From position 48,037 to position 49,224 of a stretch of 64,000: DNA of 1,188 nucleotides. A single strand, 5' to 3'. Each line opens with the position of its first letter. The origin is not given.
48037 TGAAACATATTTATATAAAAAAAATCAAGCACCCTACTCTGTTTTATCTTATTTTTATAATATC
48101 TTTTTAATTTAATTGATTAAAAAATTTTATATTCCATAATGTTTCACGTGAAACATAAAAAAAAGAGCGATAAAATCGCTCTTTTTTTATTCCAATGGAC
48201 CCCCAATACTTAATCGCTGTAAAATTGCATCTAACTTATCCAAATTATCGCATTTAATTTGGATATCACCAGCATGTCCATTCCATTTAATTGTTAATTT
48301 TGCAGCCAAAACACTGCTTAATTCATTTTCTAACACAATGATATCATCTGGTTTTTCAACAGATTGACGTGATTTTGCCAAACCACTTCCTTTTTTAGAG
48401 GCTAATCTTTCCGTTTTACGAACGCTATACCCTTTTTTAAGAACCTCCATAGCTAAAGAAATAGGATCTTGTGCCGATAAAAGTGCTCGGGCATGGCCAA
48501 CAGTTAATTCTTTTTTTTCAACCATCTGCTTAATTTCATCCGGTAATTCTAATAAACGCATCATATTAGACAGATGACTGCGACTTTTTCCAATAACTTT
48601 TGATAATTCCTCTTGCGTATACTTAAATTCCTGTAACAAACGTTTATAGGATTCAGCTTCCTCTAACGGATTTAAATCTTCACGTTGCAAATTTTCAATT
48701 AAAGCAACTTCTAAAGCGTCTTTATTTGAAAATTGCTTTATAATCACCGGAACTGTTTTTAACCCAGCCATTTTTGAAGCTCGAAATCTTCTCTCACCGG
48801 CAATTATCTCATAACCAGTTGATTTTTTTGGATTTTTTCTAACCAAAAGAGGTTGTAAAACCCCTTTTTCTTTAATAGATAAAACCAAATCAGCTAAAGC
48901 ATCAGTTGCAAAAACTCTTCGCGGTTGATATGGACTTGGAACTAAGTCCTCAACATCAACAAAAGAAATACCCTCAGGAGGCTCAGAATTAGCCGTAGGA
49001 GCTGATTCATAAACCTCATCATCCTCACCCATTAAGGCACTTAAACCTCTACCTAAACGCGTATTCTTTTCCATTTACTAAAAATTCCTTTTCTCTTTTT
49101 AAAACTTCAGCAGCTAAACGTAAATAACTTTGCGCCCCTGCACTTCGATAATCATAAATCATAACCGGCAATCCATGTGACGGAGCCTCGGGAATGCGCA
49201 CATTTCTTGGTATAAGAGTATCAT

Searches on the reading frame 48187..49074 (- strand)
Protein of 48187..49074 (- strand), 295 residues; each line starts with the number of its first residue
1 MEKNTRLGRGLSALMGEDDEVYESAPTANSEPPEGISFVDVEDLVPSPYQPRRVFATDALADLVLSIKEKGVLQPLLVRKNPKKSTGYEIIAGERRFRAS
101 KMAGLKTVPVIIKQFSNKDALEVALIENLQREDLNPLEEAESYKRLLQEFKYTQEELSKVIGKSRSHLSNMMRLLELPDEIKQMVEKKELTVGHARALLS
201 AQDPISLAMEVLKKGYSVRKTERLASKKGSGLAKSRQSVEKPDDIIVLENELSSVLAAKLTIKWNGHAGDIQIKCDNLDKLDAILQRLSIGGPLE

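Call 7: search_protein_families(library=pfam, proteins=[window:48187-49074:-])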
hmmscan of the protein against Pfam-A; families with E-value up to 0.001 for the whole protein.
window:48187-49074:- (295 aa): 4 families
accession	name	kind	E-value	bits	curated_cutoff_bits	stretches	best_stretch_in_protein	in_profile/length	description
PF17762.8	HTH_ParB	-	1e-34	119.2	22.6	1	132-227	1-99/102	ParB HTH domain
PF02195.25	ParB_N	-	1.9e-34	118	26.3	1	36-130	3-95/95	ParB N-terminal domain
PF23552.2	ParB_C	-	2.5e-08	33.7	23.8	1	243-288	3-49/50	ParB dimerisation domain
PF01381.28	HTH_3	-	0.0001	22.7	23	1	144-171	2-29/55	Helix-turn-helix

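Call 8: search_protein_families(library=ncbifam, proteins=[window:48187-49074:-])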
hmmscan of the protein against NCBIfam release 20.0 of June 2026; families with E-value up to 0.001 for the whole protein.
window:48187-49074:- (295 aa): 7 families
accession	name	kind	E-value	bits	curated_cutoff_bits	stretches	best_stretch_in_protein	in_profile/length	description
TIGR04285.1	nucleoid_noc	exception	1.3e-66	224.6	315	1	37-242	3-206/255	nucleoid occlusion protein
TIGR00180.1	parB_part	domain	3.9e-63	212.6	58.45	1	34-203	3-174/186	ParB/RepB/Spo0J family partition protein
TIGR03734.1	PRTRC_parB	hypoth_equivalog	3.1e-37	128.3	278.6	1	49-201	6-159/555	PRTRC system ParB family protein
TIGR03454.1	partition_RepB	equivalog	4.6e-18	65.7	201.5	1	40-182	68-209/325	plasmid partitioning protein RepB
NF010406.0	PRK13832.1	subfamily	2.2e-16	59.5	640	1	37-170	5-138/578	plasmid partitioning protein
NF010440.0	PRK13866.1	equivalog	4.6e-09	35.9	522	1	60-146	90-175/336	plasmid partitioning protein RepB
NF053625.1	SerKinSerKArch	equivalog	0.00067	18.9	380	0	55-120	30-95/244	ADP-dependent L-serine kinase SerK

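Call 10: find_homologous_proteins(query=window:48187-49074:-)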
Query window:48187-49074:- (295 aa): 7999 proteins with E <= 0.001 among 8000 candidates; the best 120 are listed.
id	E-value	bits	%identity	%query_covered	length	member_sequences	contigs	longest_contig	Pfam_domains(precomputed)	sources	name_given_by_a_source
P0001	7.0e-183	624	100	100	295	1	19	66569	PF17762.9,PF23552.3,PF02195.27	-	-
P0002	1.6e-182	623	100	100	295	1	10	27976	PF17762.9,PF23552.3,PF02195.27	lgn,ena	-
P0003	2.6e-182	622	99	100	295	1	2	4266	PF17762.9,PF23552.3,PF02195.27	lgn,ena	-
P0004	3.4e-182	622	100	100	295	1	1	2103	PF17762.9,PF23552.3,PF02195.27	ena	-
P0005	9.8e-182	620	100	100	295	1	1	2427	PF17762.9,PF23552.3,PF02195.27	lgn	-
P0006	2.1e-181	619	99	100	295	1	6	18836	PF17762.9,PF23552.3,PF02195.27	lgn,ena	-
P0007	1.8e-179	613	97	100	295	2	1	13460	PF17762.9,PF23552.3,PF02195.27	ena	-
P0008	3.7e-179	612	97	100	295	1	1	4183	PF17762.9,PF23552.3,PF02195.27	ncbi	-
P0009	1.1e-178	610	97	100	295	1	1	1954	PF17762.9,PF23552.3,PF02195.27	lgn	-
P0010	6.7e-178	608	96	100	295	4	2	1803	PF17762.9,PF23552.3,PF02195.27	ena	-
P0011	9.2e-178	607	96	100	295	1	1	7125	PF17762.9,PF23552.3,PF02195.27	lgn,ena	-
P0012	9.3e-178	607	96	100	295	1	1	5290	PF17762.9,PF23552.3,PF02195.27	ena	-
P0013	1.3e-177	607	96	100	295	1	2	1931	PF17762.9,PF23552.3,PF02195.27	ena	-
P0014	1.6e-177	607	100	97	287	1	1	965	PF17762.9,PF23552.3,PF02195.27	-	-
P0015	1.1e-176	604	95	100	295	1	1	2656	PF17762.9,PF23552.3,PF02195.27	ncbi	-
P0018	4.5e-132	458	75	100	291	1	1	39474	PF17762.9,PF23552.3,PF02195.27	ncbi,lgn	-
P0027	1.1e-127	443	73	100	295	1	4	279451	PF17762.9,PF23552.3,PF02195.27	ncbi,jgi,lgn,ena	-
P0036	1.9e-126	439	71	100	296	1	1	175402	PF17762.9,PF23552.3,PF02195.27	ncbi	-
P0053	6.5e-108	378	63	99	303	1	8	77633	PF17762.9,PF23552.3,PF02195.27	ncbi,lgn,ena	-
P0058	5.8e-107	375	62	100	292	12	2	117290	PF17762.9,PF23552.3,PF02195.27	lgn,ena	-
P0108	3.0e-101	356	60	100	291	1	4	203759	PF17762.9,PF23552.3,PF02195.27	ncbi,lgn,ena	-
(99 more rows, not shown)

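Call 12: find_encoding_contigs(protein=P0002, flank=10000, max_places=6)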
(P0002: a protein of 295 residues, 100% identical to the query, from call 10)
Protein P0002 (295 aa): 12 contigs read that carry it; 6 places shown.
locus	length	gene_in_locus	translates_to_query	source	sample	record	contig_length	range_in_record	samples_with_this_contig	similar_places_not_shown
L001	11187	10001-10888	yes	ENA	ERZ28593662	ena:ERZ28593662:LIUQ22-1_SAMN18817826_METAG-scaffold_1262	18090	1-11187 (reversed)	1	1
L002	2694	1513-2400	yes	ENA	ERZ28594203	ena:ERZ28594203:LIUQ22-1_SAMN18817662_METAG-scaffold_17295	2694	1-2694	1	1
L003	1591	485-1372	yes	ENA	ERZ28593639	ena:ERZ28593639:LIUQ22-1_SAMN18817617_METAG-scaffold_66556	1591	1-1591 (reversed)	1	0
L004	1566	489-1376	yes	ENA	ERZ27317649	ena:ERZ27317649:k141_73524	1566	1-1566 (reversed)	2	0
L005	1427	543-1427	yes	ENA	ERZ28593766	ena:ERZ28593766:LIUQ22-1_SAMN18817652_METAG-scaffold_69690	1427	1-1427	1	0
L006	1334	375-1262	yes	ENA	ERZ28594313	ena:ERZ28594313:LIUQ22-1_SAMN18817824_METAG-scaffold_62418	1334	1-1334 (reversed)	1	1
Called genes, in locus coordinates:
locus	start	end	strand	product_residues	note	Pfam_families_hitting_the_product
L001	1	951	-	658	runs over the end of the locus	PF00456:Transketolase_N, PF13292:DXP_synthase_N (weak), PF02775:TPP_enzyme_C (weak), PF02779:Transket_pyr, PF02780:Transketolase_C, PF22613:Transketolase_C_1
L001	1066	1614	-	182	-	PF03602:Cons_hypoth95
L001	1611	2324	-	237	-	PF01479:S4, PF00849:PseudoU_synth_2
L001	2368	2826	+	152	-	PF00383:dCMP_cyt_deam_1, PF14437:MafB19-deam, PF14439:Bd3614-deam (weak)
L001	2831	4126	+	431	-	PF13742:tRNA_anti_2, PF01336:tRNA_anti-codon, PF02601:Exonuc_VII_L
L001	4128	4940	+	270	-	PF01551:Peptidase_M23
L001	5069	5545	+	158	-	PF03449:GreA_GreB_N, PF01272:GreA_GreB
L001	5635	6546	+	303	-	PF00890:FAD_binding_2 (faint), PF01134:GIDA (faint), PF01494:FAD_binding_3 (faint), PF03486:HI0933_like (faint), PF07992:Pyr_redox_2, PF12831:FAD_oxidored (weak), PF13738:Pyr_redox_3, PF00070:Pyr_redox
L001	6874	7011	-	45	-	-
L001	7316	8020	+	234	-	PF00929:RNase_T, PF13482:RNase_H_2 (faint)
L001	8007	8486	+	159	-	-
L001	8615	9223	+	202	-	PF02527:GidB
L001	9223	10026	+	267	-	PF00142:Fer4_NifH (weak), PF01656:CbiA, PF02374:ArsA_ATPase (weak), PF06564:CBP_BcsQ, PF09140:MipZ, PF10609:ParA, PF13614:AAA_31, PF00448:SRP54 (faint)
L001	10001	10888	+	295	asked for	PF02195:ParB_N, PF17762:HTH_ParB, PF23552:ParB_C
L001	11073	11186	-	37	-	?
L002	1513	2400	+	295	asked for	PF02195:ParB_N, PF17762:HTH_ParB, PF23552:ParB_C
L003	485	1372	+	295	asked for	PF02195:ParB_N, PF17762:HTH_ParB, PF23552:ParB_C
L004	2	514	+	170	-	?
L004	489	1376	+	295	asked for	PF02195:ParB_N, PF17762:HTH_ParB, PF23552:ParB_C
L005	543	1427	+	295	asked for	PF02195:ParB_N, PF17762:HTH_ParB, PF23552:ParB_C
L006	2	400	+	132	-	?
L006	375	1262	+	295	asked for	PF02195:ParB_N, PF17762:HTH_ParB, PF23552:ParB_C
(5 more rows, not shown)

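Call 13: find_encoding_contigs(protein=P0007, flank=10000, max_places=3)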
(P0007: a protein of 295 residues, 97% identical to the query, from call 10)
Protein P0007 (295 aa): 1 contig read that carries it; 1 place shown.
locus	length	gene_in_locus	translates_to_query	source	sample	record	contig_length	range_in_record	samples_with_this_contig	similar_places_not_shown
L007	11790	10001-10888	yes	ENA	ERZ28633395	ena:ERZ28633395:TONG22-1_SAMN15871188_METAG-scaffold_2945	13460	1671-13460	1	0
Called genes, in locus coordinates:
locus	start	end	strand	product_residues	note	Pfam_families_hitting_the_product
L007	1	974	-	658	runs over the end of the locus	PF00456:Transketolase_N, PF13292:DXP_synthase_N (weak), PF02775:TPP_enzyme_C (weak), PF02779:Transket_pyr, PF02780:Transketolase_C, PF22613:Transketolase_C_1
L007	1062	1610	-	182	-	PF03602:Cons_hypoth95, PF09445:Methyltransf_15 (weak)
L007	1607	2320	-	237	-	PF01479:S4, PF00849:PseudoU_synth_2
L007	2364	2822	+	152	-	PF00383:dCMP_cyt_deam_1, PF14437:MafB19-deam, PF14439:Bd3614-deam (weak)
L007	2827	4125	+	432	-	PF13742:tRNA_anti_2, PF01336:tRNA_anti-codon, PF02601:Exonuc_VII_L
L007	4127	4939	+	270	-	PF01551:Peptidase_M23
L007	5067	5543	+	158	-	PF03449:GreA_GreB_N, PF01272:GreA_GreB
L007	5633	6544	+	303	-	PF00890:FAD_binding_2 (faint), PF01134:GIDA (faint), PF01266:DAO (faint), PF01494:FAD_binding_3 (faint), PF07992:Pyr_redox_2, PF12831:FAD_oxidored (weak), PF13738:Pyr_redox_3, PF00070:Pyr_redox, +2 more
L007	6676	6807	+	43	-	-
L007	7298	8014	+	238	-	PF00929:RNase_T, PF13482:RNase_H_2 (faint)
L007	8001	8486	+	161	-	-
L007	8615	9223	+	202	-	PF02527:GidB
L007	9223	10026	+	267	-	PF00142:Fer4_NifH (weak), PF01656:CbiA, PF02374:ArsA_ATPase (weak), PF06564:CBP_BcsQ, PF09140:MipZ, PF10609:ParA, PF13614:AAA_31, PF00448:SRP54 (faint)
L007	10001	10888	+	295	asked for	PF02195:ParB_N, PF17762:HTH_ParB, PF23552:ParB_C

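Call 14: find_encoding_contigs(protein=P0018, flank=10000, max_places=3)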
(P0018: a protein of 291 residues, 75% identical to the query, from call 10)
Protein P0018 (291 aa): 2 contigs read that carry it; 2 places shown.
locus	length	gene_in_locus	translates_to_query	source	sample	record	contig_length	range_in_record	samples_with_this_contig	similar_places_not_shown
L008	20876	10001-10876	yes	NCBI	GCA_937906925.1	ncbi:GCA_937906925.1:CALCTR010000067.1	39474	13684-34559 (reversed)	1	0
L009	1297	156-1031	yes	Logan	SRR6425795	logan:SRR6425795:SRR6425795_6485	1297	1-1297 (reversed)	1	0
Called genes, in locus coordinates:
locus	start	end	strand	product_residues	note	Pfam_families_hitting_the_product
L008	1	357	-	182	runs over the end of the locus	PF03602:Cons_hypoth95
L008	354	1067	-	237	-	PF01479:S4, PF00849:PseudoU_synth_2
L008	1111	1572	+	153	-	PF00383:dCMP_cyt_deam_1, PF14437:MafB19-deam, PF14439:Bd3614-deam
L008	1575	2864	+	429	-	PF13742:tRNA_anti_2, PF01336:tRNA_anti-codon, PF02601:Exonuc_VII_L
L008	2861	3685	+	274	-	PF01551:Peptidase_M23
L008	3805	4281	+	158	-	PF03449:GreA_GreB_N, PF01272:GreA_GreB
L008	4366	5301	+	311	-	PF00890:FAD_binding_2 (faint), PF01134:GIDA (faint), PF01494:FAD_binding_3 (faint), PF03486:HI0933_like (faint), PF07992:Pyr_redox_2, PF12831:FAD_oxidored, PF13738:Pyr_redox_3, PF00070:Pyr_redox (weak)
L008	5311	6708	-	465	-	PF01406:tRNA-synt_1e, PF09334:tRNA-synt_1g (weak), PF09190:DALR_2 (weak)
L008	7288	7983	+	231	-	PF00929:RNase_T, PF13482:RNase_H_2 (faint)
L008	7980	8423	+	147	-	-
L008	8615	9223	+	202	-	PF02527:GidB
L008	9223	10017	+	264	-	PF00142:Fer4_NifH (weak), PF01656:CbiA, PF02374:ArsA_ATPase (weak), PF06564:CBP_BcsQ, PF07015:VirC1 (faint), PF09140:MipZ, PF10609:ParA, PF13614:AAA_31, +1 more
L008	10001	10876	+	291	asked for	PF02195:ParB_N, PF17762:HTH_ParB, PF23552:ParB_C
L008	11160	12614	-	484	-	PF02934:GatB_N, PF02637:GatB_Yqey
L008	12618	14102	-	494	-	PF01425:Amidase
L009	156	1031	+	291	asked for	PF02195:ParB_N, PF17762:HTH_ParB, PF23552:ParB_C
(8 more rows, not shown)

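Call 29: find_encoding_contigs(protein=P0001, flank=6000, max_places=10)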
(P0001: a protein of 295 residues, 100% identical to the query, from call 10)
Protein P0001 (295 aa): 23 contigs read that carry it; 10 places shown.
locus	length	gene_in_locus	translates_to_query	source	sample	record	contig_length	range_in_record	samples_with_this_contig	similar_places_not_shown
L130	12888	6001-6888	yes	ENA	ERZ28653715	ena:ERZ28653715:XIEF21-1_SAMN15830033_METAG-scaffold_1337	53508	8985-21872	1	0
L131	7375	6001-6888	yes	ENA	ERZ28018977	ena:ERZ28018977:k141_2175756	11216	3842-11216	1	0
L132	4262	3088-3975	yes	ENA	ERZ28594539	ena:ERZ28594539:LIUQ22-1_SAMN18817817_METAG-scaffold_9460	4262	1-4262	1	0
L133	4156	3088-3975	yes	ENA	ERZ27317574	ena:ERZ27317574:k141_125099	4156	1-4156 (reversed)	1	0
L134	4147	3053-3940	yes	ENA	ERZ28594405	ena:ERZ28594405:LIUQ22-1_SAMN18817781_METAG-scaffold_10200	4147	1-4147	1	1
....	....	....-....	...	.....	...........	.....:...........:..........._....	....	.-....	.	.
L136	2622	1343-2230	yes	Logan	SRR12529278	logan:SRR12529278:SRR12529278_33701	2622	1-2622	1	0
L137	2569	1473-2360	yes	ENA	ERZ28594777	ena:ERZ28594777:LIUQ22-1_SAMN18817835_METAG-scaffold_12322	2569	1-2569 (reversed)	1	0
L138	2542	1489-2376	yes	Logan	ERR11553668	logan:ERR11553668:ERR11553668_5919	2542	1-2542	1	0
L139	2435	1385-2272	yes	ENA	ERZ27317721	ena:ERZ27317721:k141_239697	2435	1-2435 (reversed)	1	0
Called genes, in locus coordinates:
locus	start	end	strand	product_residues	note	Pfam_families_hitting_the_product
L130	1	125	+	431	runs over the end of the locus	PF13742:tRNA_anti_2, PF01336:tRNA_anti-codon, PF02601:Exonuc_VII_L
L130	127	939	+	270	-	PF01551:Peptidase_M23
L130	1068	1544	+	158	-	PF03449:GreA_GreB_N, PF01272:GreA_GreB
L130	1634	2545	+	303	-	PF00890:FAD_binding_2 (faint), PF01134:GIDA (faint), PF01494:FAD_binding_3 (faint), PF03486:HI0933_like (faint), PF07992:Pyr_redox_2, PF12831:FAD_oxidored (weak), PF13738:Pyr_redox_3, PF00070:Pyr_redox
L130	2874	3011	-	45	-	-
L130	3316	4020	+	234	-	PF00929:RNase_T, PF13482:RNase_H_2 (faint)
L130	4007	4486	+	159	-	-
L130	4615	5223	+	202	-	PF02527:GidB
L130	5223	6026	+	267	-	PF00142:Fer4_NifH (weak), PF01656:CbiA, PF02374:ArsA_ATPase (weak), PF06564:CBP_BcsQ, PF09140:MipZ, PF10609:ParA, PF13614:AAA_31, PF00448:SRP54 (faint)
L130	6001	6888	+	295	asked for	PF02195:ParB_N, PF17762:HTH_ParB, PF23552:ParB_C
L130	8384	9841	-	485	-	PF02934:GatB_N, PF02637:GatB_Yqey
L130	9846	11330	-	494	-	PF01425:Amidase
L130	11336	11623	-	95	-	PF02686:GatC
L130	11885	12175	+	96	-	-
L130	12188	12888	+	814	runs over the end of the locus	PF27097:VirB4_TrbE_N (weak), PF03135:CagE_TrbE_VirB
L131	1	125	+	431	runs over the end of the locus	PF13742:tRNA_anti_2, PF01336:tRNA_anti-codon, PF02601:Exonuc_VII_L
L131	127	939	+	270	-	PF01551:Peptidase_M23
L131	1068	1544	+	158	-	PF03449:GreA_GreB_N, PF01272:GreA_GreB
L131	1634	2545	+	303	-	PF00890:FAD_binding_2 (faint), PF01134:GIDA (faint), PF01494:FAD_binding_3 (faint), PF03486:HI0933_like (faint), PF07992:Pyr_redox_2, PF12831:FAD_oxidored (weak), PF13738:Pyr_redox_3, PF00070:Pyr_redox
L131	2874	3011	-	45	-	-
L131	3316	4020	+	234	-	PF00929:RNase_T, PF13482:RNase_H_2 (faint)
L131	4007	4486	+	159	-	-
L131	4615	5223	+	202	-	PF02527:GidB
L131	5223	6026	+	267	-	PF00142:Fer4_NifH (weak), PF01656:CbiA, PF02374:ArsA_ATPase (weak), PF06564:CBP_BcsQ, PF09140:MipZ, PF10609:ParA, PF13614:AAA_31, PF00448:SRP54 (faint)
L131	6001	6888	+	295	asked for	PF02195:ParB_N, PF17762:HTH_ParB, PF23552:ParB_C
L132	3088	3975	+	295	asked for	PF02195:ParB_N, PF17762:HTH_ParB, PF23552:ParB_C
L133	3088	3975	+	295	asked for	PF02195:ParB_N, PF17762:HTH_ParB, PF23552:ParB_C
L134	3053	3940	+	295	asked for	PF02195:ParB_N, PF17762:HTH_ParB, PF23552:ParB_C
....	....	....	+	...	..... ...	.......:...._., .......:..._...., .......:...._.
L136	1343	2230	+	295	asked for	PF02195:ParB_N, PF17762:HTH_ParB, PF23552:ParB_C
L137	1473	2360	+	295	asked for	PF02195:ParB_N, PF17762:HTH_ParB, PF23552:ParB_C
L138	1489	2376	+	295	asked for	PF02195:ParB_N, PF17762:HTH_ParB, PF23552:ParB_C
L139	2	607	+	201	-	?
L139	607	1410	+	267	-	PF00142:Fer4_NifH (weak), PF01656:CbiA, PF02374:ArsA_ATPase (weak), PF06564:CBP_BcsQ, PF09140:MipZ, PF10609:ParA, PF13614:AAA_31, PF00448:SRP54 (faint)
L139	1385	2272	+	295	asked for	PF02195:ParB_N, PF17762:HTH_ParB, PF23552:ParB_C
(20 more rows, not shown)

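Call 34: find_encoding_contigs(protein=P0027, flank=6000, max_places=1)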
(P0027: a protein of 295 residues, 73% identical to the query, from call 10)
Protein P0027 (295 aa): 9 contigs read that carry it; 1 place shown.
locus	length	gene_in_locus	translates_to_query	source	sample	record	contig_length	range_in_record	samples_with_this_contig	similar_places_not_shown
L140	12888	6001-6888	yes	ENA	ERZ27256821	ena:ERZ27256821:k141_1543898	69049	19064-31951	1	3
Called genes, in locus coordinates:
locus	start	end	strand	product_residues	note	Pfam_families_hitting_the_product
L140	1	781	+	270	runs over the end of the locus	PF01551:Peptidase_M23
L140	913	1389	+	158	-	PF03449:GreA_GreB_N, PF01272:GreA_GreB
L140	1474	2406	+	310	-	PF00890:FAD_binding_2 (faint), PF01494:FAD_binding_3 (faint), PF03486:HI0933_like (faint), PF07992:Pyr_redox_2, PF12831:FAD_oxidored (faint), PF13738:Pyr_redox_3, PF00070:Pyr_redox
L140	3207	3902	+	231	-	PF00929:RNase_T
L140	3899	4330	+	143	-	-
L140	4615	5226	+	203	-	PF02527:GidB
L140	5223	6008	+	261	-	PF00142:Fer4_NifH (weak), PF01656:CbiA, PF02374:ArsA_ATPase (weak), PF06564:CBP_BcsQ, PF09140:MipZ, PF10609:ParA, PF13614:AAA_31, PF00448:SRP54 (faint)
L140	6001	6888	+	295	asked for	PF02195:ParB_N, PF17762:HTH_ParB, PF23552:ParB_C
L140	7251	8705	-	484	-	PF02934:GatB_N, PF02637:GatB_Yqey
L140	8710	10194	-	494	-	PF01425:Amidase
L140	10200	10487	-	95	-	PF02686:GatC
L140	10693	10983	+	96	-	-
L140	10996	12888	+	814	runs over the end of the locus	PF27097:VirB4_TrbE_N (weak), PF03135:CagE_TrbE_VirB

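Call 35: find_encoding_contigs(protein=P0036, flank=6000, max_places=1)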
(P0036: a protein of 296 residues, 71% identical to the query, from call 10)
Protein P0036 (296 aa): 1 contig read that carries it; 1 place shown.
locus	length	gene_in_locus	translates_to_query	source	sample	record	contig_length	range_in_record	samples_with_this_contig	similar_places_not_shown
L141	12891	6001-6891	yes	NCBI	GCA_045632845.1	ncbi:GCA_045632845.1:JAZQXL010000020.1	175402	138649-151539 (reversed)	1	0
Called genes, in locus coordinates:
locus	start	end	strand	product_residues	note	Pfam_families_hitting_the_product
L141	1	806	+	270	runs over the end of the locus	PF01551:Peptidase_M23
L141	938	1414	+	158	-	PF03449:GreA_GreB_N, PF01272:GreA_GreB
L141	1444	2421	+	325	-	PF01494:FAD_binding_3 (faint), PF03486:HI0933_like (faint), PF07992:Pyr_redox_2, PF00890:FAD_binding_2 (faint), PF12831:FAD_oxidored (weak), PF13450:NAD_binding_8 (faint), PF13738:Pyr_redox_3, PF00070:Pyr_redox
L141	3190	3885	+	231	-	PF00929:RNase_T, PF16473:Rv2179c-like (faint)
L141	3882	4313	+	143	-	-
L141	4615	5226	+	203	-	PF02527:GidB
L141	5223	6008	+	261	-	PF00142:Fer4_NifH (weak), PF01656:CbiA, PF02374:ArsA_ATPase (weak), PF06564:CBP_BcsQ, PF09140:MipZ (weak), PF10609:ParA, PF13614:AAA_31, PF00448:SRP54 (faint)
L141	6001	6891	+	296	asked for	PF02195:ParB_N, PF17762:HTH_ParB, PF23552:ParB_C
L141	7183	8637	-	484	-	PF02934:GatB_N, PF02637:GatB_Yqey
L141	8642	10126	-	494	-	PF01425:Amidase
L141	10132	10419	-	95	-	PF02686:GatC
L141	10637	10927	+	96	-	-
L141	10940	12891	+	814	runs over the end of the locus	PF27097:VirB4_TrbE_N (weak), PF03135:CagE_TrbE_VirB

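Call 36: find_encoding_contigs(protein=P0053, flank=6000, max_places=1)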
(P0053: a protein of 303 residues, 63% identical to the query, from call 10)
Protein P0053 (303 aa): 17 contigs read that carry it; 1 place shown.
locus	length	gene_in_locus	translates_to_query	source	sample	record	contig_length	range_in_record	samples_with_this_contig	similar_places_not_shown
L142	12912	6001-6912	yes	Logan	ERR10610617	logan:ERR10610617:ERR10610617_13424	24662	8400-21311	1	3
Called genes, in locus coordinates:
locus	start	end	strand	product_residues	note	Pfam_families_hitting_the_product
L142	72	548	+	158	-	PF03449:GreA_GreB_N, PF01272:GreA_GreB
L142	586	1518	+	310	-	PF00890:FAD_binding_2 (faint), PF01134:GIDA (faint), PF01266:DAO (faint), PF03486:HI0933_like (faint), PF07992:Pyr_redox_2, PF12831:FAD_oxidored (faint), PF13738:Pyr_redox_3, PF00070:Pyr_redox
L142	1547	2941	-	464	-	PF01406:tRNA-synt_1e, PF09334:tRNA-synt_1g, PF09190:DALR_2, PF23493:CysS_C (weak)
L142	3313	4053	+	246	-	PF00929:RNase_T, PF13482:RNase_H_2 (weak), PF16473:Rv2179c-like (weak)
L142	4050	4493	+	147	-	-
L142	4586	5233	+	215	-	PF02527:GidB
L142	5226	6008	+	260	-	PF00142:Fer4_NifH (weak), PF01656:CbiA, PF02374:ArsA_ATPase (weak), PF06564:CBP_BcsQ, PF09140:MipZ, PF10609:ParA, PF13614:AAA_31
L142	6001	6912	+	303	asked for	PF02195:ParB_N, PF17762:HTH_ParB, PF23552:ParB_C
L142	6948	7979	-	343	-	PF06144:DNA_pol3_delta (faint), PF21694:DNA_pol3_delta_C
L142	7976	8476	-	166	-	-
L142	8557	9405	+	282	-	PF01745:IPT, PF01715:IPPT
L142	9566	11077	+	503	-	PF26389:MamY_C (weak)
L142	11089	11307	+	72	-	-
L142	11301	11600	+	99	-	PF02452:PemK_toxin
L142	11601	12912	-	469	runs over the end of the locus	PF08448:PAS_4 (weak), PF00512:HisKA, PF02518:HATPase_c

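Call 37: find_encoding_contigs(protein=P0058, flank=6000, max_places=1)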
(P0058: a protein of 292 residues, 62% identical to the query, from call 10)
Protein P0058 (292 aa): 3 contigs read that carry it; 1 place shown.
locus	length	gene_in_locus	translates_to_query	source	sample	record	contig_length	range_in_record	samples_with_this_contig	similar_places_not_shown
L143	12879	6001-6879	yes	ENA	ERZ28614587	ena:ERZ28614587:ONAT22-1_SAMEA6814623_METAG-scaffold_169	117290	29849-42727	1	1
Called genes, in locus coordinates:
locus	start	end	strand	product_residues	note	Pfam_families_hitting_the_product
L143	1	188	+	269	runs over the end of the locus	PF02601:Exonuc_VII_L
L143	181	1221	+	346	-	PF01551:Peptidase_M23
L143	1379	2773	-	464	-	PF00133:tRNA-synt_1 (faint), PF01406:tRNA-synt_1e, PF09334:tRNA-synt_1g, PF09190:DALR_2, PF23493:CysS_C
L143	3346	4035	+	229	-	PF00929:RNase_T, PF13482:RNase_H_2 (faint), PF16473:Rv2179c-like (weak)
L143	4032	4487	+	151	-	-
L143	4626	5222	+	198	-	PF02527:GidB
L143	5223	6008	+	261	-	PF00142:Fer4_NifH (weak), PF01656:CbiA, PF02374:ArsA_ATPase (weak), PF06564:CBP_BcsQ, PF07015:VirC1 (faint), PF09140:MipZ, PF10609:ParA, PF13614:AAA_31, +1 more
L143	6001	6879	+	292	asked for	PF02195:ParB_N, PF17762:HTH_ParB, PF23552:ParB_C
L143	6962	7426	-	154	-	-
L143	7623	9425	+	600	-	PF00512:HisKA, PF02518:HATPase_c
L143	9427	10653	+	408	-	PF00497:SBP_bac_3 (faint)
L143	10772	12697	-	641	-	PF02824:TGS, PF07973:tRNA_SAD, PF00587:tRNA-synt_2b, PF03129:HGTP_anticodon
